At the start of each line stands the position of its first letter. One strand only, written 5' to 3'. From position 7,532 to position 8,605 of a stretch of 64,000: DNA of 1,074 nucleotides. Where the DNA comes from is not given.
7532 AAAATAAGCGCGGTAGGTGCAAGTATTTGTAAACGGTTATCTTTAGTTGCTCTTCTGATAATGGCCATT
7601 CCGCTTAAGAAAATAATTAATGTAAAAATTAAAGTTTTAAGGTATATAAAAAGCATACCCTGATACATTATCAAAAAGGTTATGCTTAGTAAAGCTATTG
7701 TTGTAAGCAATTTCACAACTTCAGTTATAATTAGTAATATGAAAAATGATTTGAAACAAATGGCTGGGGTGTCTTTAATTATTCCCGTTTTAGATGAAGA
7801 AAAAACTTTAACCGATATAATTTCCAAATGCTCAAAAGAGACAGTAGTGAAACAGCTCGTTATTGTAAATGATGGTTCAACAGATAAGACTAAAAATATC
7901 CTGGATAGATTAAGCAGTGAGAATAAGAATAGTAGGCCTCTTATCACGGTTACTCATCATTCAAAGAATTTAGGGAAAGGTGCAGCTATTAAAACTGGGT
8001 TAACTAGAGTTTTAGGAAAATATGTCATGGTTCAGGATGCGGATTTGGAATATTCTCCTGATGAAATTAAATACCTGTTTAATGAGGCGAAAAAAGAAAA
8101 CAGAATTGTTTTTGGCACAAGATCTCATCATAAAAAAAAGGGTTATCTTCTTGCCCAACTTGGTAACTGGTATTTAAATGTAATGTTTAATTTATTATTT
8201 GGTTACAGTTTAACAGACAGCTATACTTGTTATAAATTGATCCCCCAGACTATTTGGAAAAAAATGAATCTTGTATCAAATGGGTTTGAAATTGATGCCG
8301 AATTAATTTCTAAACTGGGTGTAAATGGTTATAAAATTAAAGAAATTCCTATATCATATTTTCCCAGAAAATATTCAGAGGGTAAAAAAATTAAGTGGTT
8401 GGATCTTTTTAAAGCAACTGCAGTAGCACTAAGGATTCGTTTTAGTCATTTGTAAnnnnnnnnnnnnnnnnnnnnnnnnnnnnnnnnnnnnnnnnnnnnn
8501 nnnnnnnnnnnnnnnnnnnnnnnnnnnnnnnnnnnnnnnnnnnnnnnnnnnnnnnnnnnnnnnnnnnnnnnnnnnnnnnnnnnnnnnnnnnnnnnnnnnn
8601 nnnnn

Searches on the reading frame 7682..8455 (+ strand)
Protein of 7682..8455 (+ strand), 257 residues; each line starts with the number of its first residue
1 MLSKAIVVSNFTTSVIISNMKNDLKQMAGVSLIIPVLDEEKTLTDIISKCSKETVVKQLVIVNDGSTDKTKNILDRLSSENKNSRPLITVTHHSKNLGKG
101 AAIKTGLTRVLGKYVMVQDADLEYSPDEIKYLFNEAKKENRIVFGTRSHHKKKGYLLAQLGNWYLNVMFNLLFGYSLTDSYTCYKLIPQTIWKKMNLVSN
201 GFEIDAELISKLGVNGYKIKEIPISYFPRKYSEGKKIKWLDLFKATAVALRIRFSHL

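Call 5: search_protein_families(library=pfam, proteins=[window:7682-8455:+], max_evalue=0.1)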
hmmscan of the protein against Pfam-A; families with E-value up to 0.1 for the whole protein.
window:7682-8455:+ (257 aa): 4 families
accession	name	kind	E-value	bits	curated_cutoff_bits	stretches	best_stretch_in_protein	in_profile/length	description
PF00535.33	Glycos_transf_2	-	6.4e-27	95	23.3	1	31-168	1-140/168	Glycosyl transferase family 2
PF13641.12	Glyco_tranf_2_3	-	2e-05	25.2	27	1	30-167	3-147/230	Glycosyltransferase like family 2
PF10111.15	Glyco_tranf_2_2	-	3.1e-05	24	27.3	1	31-131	1-101/276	Glycosyltransferase like family 2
PF13704.12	Glyco_tranf_2_4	-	0.0083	17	27.5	1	52-121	15-81/98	Glycosyl transferase family 2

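Call 6: search_protein_families(library=ncbifam, proteins=[window:7682-8455:+], max_evalue=0.1)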
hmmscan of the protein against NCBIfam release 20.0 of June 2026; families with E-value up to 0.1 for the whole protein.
window:7682-8455:+ (257 aa): 22 families
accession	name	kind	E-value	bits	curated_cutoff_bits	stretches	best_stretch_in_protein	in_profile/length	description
TIGR04182.1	glyco_TIGR04182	equivalog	6.5e-27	94.7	325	1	30-233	2-197/293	S-layer glycoprotein N-glycosyltransferase AglJ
TIGR03937.1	PgaC_IcaA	equivalog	2.6e-17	62.9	422.3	1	19-142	36-156/407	poly-beta-1,6-N-acetyl-D-glucosamine synthase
NF007986.1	PRK10714.1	equivalog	1.7e-16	60.1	529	1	25-183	3-159/316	undecaprenyl-phosphate 4-deoxy-4-formamido-L-arabinose transferase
NF058614.1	PPMAGASynPpgS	equivalog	3.2e-15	56.2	370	1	30-236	2-206/226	polyprenyl-phospho-N-acetylgalactosaminyl synthase PpgS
NF047588.1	GlcsyltransPgfSStrep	equivalog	1.3e-14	54.1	500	1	30-195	3-167/308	glycosyltransferase PgfS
NF007482.0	PRK10073.1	equivalog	7.8e-12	44.8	423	1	27-140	5-114/334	glycosyltransferase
NF010496.0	PRK13915.1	equivalog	3.5e-11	42.8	262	1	23-124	26-129/307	glucosyl-3-phosphoglycerate synthase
NF047683.1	TeichurnBiosyTuaG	equivalog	3.5e-10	40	400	1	26-155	4-131/252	teichuronic acid biosynthesis protein TuaG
NF041391.1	DPhHxTase_Halo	equivalog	5.9e-10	38.5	375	1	38-230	5-187/213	dolichyl-phosphate hexose transferase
TIGR03111.1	glyc2_xrt_Gpos1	hypoth_equivalog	8.4e-10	38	363.95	1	18-146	39-166/439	TIGR03111 family XrtG-associated glycosyltransferase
TIGR04283.1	glyco_like_mftF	equivalog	1.8e-09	37.6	182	1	30-168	1-128/221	TIGR04283 family arsenosugar biosynthesis glycosyltransferase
NF041875.1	EPS_EpsD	equivalog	1.3e-08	34.7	370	1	30-146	1-115/325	exopolysaccharide biosynthesis glycosyltransferase EpsD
TIGR03469.1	HpnB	hypoth_equivalog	1.3e-07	31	379.25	1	24-142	40-166/386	hopene-associated glycosyltransferase HpnB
NF045692.1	OglycostaseCruG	equivalog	5.7e-07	28.8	600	1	17-166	30-177/386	2'-O-glycosyltransferase CruG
TIGR03965.1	mycofact_glyco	equivalog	1.5e-06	27.3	280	1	10-125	56-168/467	mycofactocin biosynthesis glycosyltransferase MftF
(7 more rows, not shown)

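Call 79: search_solved_structures(query=window:7682-8455:+, max_evalue=0.00001)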
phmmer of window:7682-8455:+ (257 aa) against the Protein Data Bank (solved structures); distinct sequences matched with E-value up to 0.00001: 12.
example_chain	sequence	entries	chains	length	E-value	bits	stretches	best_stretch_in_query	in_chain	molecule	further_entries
9bhc_C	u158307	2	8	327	5.1e-11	45.7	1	27-183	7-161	Undecaprenyl-phosphate 4-deoxy-4-formamido-L-arabinose transferase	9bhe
8vxh_A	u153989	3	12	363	5.5e-11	45.6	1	26-183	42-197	Undecaprenyl-phosphate 4-deoxy-4-formamido-L-arabinose transferase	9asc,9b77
2z87_A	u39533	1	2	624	1.1e-10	44.7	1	24-168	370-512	Chondroitin synthase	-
2z86_A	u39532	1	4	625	1.1e-10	44.7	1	24-168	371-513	Chondroitin synthase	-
9hwj_A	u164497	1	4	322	1.1e-10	44.7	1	27-177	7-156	Undecaprenyl-phosphate 4-deoxy-4-formamido-L-arabinose transferase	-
5ekp_C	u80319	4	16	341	7e-09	38.7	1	29-152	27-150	Uncharacterized glycosyltransferase sll0501 | Glycosyltransferase sll0501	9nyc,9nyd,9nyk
9nye_A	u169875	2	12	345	7.2e-09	38.7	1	29-152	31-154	Glycosyltransferase sll0501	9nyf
5eke_A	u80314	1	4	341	7.5e-09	38.7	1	29-152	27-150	Uncharacterized glycosyltransferase sll0501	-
5mlz_A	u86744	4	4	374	7.7e-08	35.4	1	25-148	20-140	Dolichol monophosphate mannose synthase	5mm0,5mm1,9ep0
5hea_A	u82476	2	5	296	2.6e-06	30.3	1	30-124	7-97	Putative glycosyltransferase (GalT1)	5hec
6p61_A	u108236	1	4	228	2.8e-06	30.2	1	23-132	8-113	Glycosyltransferase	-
3bcv_A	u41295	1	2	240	4.7e-06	29.5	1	29-139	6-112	Putative glycosyltransferase protein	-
